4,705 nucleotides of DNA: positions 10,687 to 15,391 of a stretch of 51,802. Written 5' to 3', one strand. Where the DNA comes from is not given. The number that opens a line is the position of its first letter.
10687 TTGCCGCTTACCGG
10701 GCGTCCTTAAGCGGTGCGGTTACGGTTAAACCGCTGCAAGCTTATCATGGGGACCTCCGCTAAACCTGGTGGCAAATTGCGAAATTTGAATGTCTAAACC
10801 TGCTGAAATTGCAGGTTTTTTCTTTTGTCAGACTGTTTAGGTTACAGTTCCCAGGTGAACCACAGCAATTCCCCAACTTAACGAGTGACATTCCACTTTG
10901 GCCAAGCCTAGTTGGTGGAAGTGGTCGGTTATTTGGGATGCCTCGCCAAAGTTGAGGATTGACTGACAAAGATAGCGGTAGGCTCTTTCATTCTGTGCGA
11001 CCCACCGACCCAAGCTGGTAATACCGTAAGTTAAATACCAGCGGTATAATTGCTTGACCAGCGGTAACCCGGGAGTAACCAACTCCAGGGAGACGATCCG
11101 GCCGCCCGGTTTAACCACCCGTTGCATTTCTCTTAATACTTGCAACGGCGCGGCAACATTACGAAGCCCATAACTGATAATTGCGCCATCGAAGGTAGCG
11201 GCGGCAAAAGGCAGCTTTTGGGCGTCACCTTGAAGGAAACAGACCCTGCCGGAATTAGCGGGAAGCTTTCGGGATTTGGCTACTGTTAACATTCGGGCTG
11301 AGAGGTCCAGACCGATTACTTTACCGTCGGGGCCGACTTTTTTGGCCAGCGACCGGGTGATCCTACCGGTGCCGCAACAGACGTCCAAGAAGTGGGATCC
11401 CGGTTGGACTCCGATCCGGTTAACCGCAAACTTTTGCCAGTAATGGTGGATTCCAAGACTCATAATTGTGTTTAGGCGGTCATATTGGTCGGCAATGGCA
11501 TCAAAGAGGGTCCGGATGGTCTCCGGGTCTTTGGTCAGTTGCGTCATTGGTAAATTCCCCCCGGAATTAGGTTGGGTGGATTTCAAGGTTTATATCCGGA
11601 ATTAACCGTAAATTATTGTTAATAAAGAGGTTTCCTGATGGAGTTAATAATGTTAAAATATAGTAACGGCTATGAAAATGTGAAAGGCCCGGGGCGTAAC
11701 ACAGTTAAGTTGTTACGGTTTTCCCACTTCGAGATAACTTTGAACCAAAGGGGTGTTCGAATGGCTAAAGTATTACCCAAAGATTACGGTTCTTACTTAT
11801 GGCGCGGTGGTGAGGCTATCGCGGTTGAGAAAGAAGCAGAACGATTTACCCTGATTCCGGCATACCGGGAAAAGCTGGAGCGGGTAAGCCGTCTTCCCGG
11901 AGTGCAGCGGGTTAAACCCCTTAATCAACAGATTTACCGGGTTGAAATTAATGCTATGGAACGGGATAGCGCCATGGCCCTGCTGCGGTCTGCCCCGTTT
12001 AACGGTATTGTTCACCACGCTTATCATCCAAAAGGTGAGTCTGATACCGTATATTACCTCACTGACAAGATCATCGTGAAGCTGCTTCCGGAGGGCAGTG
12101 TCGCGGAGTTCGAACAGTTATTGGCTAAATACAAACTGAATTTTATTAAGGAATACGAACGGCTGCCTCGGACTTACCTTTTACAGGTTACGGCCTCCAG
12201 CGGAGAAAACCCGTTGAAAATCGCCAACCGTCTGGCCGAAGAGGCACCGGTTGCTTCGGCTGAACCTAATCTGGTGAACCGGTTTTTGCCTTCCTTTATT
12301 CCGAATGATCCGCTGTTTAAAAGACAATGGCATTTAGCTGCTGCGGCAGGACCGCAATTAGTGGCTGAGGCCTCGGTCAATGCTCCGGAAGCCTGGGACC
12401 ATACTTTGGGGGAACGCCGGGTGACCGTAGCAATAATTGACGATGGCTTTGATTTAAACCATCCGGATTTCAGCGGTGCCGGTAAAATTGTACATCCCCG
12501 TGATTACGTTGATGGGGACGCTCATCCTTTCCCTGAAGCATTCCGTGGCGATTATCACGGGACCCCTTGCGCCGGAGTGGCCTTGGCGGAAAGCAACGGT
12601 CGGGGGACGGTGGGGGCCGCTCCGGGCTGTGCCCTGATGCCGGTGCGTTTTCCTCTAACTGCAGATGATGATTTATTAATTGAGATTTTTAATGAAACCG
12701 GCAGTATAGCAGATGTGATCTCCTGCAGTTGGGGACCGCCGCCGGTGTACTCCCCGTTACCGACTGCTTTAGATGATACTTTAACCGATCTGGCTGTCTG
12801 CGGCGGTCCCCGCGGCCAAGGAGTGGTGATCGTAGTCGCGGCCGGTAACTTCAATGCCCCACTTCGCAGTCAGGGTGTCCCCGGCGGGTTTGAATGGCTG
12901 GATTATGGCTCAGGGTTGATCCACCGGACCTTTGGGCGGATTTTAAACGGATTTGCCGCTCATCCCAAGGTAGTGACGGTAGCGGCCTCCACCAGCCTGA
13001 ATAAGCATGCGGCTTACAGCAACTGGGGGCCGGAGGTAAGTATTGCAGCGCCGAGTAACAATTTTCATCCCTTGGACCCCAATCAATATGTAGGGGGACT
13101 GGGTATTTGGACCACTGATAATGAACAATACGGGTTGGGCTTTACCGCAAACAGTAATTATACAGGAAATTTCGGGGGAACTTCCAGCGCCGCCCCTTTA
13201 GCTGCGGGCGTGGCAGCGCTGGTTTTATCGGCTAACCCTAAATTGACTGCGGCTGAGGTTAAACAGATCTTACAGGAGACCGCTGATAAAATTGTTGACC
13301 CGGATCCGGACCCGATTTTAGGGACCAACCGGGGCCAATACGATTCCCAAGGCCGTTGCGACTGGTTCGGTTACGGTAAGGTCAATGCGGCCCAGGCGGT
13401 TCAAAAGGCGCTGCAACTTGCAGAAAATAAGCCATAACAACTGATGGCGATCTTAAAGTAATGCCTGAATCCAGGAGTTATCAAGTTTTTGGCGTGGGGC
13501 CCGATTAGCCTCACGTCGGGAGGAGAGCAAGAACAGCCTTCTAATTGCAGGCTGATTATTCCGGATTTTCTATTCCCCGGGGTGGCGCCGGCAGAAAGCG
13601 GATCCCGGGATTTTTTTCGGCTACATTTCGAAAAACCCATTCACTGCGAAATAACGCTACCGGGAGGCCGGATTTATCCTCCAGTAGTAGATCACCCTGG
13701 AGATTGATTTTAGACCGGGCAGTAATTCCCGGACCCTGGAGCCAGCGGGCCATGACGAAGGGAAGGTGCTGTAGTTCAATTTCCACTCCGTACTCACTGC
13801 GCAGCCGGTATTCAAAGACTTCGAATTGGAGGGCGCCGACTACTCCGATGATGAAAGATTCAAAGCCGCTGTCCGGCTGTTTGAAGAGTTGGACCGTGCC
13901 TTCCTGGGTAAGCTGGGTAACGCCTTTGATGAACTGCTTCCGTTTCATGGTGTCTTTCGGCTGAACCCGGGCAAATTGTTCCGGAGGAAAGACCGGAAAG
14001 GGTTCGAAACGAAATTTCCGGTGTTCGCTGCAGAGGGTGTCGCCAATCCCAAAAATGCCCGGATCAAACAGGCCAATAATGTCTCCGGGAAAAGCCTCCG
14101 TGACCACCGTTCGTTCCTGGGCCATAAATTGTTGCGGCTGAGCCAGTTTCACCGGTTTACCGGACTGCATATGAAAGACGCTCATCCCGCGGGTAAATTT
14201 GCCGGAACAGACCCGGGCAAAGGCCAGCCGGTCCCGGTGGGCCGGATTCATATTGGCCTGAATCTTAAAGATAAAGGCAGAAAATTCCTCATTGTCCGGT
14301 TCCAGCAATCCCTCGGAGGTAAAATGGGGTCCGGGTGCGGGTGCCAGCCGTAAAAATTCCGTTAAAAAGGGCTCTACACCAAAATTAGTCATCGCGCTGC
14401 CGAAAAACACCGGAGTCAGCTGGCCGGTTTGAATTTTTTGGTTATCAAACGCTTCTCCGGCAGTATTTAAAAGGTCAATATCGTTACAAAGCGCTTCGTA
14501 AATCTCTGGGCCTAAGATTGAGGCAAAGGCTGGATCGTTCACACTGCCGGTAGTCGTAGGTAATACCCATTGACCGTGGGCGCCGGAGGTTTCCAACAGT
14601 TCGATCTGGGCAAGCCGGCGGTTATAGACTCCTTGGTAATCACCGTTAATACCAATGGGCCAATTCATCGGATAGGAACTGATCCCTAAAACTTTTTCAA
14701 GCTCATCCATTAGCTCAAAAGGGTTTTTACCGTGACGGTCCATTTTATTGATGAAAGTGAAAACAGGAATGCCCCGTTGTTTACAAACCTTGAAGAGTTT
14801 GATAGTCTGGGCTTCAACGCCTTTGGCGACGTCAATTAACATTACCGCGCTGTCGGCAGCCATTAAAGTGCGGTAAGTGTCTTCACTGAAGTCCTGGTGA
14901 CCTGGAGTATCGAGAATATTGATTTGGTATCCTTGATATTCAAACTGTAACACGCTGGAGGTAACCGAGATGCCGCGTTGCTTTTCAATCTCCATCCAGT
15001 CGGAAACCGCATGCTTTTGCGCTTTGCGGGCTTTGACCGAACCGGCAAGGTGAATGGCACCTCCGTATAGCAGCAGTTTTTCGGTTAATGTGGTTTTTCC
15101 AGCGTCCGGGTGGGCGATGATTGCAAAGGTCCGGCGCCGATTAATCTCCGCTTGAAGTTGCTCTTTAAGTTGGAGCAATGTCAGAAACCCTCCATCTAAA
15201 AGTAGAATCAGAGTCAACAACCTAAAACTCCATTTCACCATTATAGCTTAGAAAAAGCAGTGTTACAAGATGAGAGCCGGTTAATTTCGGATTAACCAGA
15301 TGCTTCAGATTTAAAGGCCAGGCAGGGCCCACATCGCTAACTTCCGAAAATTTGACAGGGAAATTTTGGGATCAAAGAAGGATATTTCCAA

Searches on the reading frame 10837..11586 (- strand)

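Call 5: search_protein_families(library=pfam, proteins=[window:10837-11586:-])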
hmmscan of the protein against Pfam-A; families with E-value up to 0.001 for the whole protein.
window:10837-11586:- (249 aa): 11 families
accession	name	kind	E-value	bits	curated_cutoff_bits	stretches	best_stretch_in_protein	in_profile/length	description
PF01209.24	Ubie_methyltran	-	6.9e-63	212.5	20.1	1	22-247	7-232/233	ubiE/COQ5 methyltransferase family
PF13847.12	Methyltransf_31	-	9.6e-24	84.2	27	1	63-170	4-113/145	Methyltransferase domain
PF13649.12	Methyltransf_25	-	1.1e-23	84.2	27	1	67-162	2-97/97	Methyltransferase domain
PF08241.18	Methyltransf_11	-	6.9e-23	81.5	21.2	1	67-165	1-94/95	Methyltransferase domain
PF08242.18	Methyltransf_12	-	5.2e-14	53.2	30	1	67-164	1-98/98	Methyltransferase domain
PF13489.12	Methyltransf_23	-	3.7e-10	40.2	27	1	61-230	21-161/164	Methyltransferase domain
PF01728.25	FtsJ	-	2.3e-07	31.4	24.1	1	56-128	14-81/181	FtsJ-like methyltransferase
PF01135.25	PCMT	-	2.5e-07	31.1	20.3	1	54-165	65-170/210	Protein-L-isoaspartate(D-aspartate) O-methyltransferase (PCMT)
PF07021.18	MetW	-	7.3e-07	29.4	21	1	60-159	11-103/193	Methionine biosynthesis protein MetW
PF02353.26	CMAS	-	7.2e-05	22.7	27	1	52-105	52-103/273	Mycolic acid cyclopropane synthetase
PF00891.24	Methyltransf_2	-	0.00049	20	22.3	1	57-172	57-170/210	O-methyltransferase domain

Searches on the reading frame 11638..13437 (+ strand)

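Call 5: search_protein_families(library=pfam, proteins=[window:11638-13437:+])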
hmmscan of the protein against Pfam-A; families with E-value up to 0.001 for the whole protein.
window:11638-13437:+ (599 aa): 2 families
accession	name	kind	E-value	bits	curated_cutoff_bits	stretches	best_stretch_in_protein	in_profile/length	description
PF00082.27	Peptidase_S8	-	1.6e-41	143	21.8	1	261-558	3-282/288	Subtilase family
PF22148.1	Fervidolysin_NPro-like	-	0.00042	21.1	21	0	134-211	9-81/81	Fervidolysin N-terminal prodomain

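Call 44: search_protein_families(library=ncbifam, max_evalue=0.01, proteins=[window:11638-13437:+])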
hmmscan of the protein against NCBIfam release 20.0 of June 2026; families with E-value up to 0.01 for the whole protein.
window:11638-13437:+ (599 aa): 3 families
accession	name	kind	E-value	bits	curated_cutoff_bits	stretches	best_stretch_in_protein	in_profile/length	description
TIGR03921.1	T7SS_mycosin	equivalog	5e-34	118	278.75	1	248-563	2-276/353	type VII secretion-associated serine protease mycosin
NF033595.1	denti_PrtP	equivalog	3.8e-15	55.5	300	1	440-590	385-504/606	dentilisin complex serine proteinase subunit PrtP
NF051851.1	AtpSerPepEprS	equivalog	7.2e-05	21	1700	0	247-328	54-139/988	autotransporter serine peptidase EprS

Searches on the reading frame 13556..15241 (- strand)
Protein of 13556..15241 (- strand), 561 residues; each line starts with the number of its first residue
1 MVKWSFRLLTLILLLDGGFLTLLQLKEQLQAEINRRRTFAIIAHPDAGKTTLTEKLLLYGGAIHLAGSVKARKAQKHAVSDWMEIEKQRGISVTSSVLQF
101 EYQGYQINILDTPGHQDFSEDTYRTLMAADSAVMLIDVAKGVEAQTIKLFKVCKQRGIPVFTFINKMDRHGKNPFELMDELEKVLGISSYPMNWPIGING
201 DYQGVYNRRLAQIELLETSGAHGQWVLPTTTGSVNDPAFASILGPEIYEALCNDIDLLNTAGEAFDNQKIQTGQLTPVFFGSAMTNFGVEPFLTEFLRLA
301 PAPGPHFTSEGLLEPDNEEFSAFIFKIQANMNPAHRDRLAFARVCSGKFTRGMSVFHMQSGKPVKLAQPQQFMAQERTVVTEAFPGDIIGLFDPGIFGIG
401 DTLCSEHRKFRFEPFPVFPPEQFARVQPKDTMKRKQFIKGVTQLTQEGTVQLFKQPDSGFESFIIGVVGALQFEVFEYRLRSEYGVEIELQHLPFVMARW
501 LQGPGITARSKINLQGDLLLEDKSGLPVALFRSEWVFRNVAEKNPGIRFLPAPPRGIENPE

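Call 5: search_protein_families(library=pfam, proteins=[window:13556-15241:-])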
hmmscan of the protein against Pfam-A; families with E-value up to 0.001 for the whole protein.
window:13556-15241:- (561 aa): 6 families
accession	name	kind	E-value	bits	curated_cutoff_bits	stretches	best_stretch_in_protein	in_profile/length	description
PF00009.33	GTP_EFTU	-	1.4e-54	185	26.5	1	35-301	2-187/188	Elongation factor Tu GTP binding domain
PF16658.11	RF3_C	-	1.6e-41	141.6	40.1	1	412-539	1-130/132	Class II release factor RF3, C-terminal domain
PF22042.2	EF-G_D2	-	2.1e-25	89.1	27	1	319-405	1-83/84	Elongation factor G domain 2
PF03144.31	GTP_EFTU_D2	-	1.9e-08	35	30.3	1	338-404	2-73/73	Elongation factor Tu domain 2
PF01926.29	MMR_HSR1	-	1e-06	29.3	21.9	1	39-166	2-113/113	50S ribosome-binding GTPase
PF02421.24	FeoB_N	-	6.1e-05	23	27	0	89-188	31-137/156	Ferrous iron transport protein B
